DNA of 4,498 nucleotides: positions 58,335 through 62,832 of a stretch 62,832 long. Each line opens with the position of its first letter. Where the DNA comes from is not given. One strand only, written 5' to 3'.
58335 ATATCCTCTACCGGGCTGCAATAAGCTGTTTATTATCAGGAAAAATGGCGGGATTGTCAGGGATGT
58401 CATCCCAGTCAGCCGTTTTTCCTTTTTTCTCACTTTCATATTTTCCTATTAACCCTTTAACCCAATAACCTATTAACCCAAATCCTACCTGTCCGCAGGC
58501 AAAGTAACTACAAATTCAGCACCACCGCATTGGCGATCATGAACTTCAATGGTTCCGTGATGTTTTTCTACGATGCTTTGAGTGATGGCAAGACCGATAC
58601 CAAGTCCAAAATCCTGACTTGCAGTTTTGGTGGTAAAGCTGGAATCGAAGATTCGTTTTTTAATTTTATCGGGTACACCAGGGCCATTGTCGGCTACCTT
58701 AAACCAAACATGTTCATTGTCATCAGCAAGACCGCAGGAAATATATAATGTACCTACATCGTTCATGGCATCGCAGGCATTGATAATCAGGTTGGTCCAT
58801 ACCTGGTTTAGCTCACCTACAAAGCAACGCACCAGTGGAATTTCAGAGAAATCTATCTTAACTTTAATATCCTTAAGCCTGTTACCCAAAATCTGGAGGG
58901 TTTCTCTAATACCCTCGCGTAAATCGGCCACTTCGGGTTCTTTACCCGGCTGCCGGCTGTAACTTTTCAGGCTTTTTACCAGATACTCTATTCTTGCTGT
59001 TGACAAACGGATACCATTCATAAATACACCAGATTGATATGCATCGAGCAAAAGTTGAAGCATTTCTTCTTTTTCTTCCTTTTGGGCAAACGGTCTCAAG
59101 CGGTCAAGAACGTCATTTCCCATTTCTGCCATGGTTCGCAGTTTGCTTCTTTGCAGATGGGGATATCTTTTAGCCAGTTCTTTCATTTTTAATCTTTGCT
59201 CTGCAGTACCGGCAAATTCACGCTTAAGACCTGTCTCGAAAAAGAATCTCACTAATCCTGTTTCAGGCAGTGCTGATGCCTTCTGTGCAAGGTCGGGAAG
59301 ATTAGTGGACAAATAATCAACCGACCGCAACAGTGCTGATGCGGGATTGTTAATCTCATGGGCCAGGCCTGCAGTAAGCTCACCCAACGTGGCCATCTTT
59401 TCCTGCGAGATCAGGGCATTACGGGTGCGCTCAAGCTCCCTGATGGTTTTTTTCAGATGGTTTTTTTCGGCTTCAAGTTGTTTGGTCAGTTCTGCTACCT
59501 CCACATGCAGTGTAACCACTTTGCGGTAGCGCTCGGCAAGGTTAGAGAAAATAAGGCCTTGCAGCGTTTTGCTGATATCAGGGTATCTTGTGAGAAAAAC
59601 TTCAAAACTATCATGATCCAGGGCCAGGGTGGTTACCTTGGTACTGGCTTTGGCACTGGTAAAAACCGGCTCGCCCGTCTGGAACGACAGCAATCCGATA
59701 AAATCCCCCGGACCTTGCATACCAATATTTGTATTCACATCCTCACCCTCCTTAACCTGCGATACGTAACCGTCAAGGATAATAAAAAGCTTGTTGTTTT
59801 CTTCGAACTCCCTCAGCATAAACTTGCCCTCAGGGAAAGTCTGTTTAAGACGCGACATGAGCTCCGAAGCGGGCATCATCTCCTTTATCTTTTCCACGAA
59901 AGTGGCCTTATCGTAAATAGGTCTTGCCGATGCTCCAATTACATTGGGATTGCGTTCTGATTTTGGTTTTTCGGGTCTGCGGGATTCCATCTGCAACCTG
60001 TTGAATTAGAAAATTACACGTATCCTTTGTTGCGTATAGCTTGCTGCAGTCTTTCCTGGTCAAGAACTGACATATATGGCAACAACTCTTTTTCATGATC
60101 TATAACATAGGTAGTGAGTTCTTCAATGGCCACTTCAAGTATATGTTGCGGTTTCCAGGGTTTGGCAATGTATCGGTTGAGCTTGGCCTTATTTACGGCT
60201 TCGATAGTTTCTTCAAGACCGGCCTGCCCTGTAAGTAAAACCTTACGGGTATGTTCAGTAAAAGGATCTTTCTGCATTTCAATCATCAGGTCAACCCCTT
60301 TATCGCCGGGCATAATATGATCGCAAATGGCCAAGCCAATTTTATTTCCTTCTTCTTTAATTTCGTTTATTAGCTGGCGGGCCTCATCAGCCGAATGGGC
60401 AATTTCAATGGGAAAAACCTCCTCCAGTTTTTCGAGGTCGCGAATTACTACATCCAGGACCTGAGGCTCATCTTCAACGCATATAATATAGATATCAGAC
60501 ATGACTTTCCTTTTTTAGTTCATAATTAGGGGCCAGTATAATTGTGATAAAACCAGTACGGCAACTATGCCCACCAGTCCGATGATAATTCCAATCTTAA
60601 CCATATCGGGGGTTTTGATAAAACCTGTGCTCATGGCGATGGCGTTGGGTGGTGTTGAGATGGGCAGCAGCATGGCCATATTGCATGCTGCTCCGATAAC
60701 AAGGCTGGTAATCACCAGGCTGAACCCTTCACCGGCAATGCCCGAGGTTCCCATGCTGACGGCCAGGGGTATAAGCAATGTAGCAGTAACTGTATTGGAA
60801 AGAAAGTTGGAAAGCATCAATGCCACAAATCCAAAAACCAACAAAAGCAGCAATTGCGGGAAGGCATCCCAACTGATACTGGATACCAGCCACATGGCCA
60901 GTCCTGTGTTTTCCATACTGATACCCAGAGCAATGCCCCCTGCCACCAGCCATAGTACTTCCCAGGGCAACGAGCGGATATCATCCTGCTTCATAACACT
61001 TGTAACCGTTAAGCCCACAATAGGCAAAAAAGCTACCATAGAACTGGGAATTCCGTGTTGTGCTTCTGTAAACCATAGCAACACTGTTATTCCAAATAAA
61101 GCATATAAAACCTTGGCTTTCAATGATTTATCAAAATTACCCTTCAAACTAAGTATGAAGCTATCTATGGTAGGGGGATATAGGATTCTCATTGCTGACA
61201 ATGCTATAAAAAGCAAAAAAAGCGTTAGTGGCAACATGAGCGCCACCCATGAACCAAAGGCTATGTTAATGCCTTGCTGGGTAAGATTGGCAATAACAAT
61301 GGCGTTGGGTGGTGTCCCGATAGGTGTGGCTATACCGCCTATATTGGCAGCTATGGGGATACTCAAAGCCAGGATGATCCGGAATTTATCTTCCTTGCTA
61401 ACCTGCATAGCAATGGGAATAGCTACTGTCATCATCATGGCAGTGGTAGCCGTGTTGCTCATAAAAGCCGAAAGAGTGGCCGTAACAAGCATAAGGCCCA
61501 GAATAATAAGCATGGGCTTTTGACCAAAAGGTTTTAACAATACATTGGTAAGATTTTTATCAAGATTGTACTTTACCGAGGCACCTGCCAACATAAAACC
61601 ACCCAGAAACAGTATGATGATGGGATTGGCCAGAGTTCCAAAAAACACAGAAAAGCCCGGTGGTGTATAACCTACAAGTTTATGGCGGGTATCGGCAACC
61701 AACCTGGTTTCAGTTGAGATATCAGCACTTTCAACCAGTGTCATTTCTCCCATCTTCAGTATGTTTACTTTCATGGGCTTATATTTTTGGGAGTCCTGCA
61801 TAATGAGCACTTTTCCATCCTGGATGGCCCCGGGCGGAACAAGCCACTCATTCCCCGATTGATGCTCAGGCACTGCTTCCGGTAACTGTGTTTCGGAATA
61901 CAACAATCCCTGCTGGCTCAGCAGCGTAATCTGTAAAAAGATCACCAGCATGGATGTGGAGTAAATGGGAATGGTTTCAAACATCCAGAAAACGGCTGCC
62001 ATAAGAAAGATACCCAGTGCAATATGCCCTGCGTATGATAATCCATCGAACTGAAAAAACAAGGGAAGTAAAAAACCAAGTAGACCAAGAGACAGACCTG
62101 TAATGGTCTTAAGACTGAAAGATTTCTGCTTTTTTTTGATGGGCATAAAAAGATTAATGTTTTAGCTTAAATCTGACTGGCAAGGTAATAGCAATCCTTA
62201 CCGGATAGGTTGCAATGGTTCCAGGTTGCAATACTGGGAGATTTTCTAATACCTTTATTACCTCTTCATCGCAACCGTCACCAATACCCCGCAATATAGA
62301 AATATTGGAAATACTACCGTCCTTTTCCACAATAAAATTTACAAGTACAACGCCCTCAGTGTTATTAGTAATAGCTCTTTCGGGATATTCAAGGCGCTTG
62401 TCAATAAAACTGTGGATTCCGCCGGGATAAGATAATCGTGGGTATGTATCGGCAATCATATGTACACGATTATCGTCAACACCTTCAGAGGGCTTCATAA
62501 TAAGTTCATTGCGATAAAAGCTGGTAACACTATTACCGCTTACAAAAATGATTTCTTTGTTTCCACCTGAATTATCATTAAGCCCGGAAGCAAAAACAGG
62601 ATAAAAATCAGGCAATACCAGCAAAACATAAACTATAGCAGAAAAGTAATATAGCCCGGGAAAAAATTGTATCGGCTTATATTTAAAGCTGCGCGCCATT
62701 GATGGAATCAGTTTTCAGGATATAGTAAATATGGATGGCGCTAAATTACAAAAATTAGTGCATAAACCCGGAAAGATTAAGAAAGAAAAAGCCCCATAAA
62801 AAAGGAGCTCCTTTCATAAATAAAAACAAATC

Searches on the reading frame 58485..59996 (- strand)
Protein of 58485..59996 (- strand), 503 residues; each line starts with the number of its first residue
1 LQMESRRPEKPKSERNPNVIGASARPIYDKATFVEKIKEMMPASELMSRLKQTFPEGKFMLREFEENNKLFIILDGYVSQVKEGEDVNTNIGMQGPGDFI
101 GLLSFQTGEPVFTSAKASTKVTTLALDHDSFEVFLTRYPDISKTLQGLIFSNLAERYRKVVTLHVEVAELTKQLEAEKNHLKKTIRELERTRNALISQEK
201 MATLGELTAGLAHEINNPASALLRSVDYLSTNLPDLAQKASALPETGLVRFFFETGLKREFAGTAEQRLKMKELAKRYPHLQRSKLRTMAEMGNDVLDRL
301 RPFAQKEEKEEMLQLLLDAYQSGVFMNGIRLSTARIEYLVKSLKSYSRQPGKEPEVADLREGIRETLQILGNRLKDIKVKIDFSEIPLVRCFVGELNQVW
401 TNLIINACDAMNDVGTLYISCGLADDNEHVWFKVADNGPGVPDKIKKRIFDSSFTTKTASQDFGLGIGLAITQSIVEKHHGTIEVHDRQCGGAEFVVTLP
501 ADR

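Call 61: search_protein_families(library=pfam, proteins=[window:58485-59996:-], max_evalue=0.00001)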
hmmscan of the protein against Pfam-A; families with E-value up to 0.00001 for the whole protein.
window:58485-59996:- (503 aa): 2 families
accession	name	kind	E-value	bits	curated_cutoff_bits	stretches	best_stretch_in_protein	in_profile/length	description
PF02518.31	HATPase_c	-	3.4e-21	76.2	26.4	1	396-502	6-110/111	Histidine kinase-, DNA gyrase B-, and HSP90-like ATPase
PF00027.35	cNMP_binding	-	3.1e-11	43.5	27.5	1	52-137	2-88/89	Cyclic nucleotide-binding domain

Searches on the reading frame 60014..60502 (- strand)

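Call 61: search_protein_families(library=pfam, proteins=[window:60014-60502:-], max_evalue=0.00001)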
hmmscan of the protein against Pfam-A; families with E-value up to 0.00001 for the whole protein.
window:60014-60502:- (162 aa): 1 family
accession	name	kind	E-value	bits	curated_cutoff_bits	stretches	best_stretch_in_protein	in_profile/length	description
PF00072.30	Response_reg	-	5.6e-14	52.7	30.2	1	6-124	1-109/111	Response regulator receiver domain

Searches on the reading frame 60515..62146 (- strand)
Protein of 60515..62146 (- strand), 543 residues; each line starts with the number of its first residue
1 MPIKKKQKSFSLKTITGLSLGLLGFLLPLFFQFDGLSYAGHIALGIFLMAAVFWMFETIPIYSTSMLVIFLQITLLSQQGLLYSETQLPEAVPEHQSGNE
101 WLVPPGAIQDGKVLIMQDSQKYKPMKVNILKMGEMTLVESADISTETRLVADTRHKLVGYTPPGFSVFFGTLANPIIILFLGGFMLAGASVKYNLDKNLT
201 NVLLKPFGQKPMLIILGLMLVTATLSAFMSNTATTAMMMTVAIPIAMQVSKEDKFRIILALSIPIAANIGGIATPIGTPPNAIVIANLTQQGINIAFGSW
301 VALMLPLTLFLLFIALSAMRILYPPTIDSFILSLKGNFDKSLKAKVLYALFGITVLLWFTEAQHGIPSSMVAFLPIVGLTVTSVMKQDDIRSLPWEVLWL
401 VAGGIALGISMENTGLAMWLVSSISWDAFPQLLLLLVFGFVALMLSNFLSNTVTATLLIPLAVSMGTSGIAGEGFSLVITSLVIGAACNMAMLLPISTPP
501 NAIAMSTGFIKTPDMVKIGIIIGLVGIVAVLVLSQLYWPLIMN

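Call 61: search_protein_families(library=pfam, proteins=[window:60515-62146:-], max_evalue=0.00001)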
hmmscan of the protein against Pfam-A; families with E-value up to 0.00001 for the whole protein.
window:60515-62146:- (543 aa): 2 families
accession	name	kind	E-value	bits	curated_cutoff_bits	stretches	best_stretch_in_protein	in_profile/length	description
PF00939.25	Na_sulph_symp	-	2.5e-43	149.2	27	1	174-542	83-470/472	Sodium:sulfate symporter transmembrane region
PF03600.22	CitMHS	-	8.6e-42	143.9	31.9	1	168-479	33-330/336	Citrate transporter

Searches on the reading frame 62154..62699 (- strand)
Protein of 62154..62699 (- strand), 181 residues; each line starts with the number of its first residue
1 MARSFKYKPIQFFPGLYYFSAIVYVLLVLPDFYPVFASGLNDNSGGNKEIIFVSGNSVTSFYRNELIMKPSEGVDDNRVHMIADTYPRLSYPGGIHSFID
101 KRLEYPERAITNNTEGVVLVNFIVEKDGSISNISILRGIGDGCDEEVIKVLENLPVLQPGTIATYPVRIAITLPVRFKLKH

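Call 61: search_protein_families(library=pfam, proteins=[window:62154-62699:-], max_evalue=0.00001)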
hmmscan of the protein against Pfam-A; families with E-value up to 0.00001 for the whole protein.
window:62154-62699:- (181 aa): 1 family
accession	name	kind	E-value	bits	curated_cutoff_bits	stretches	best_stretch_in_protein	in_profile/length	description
PF03544.19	TonB_C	-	2.1e-15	57.4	24.6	1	102-179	2-79/79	Gram-negative bacterial TonB protein C-terminal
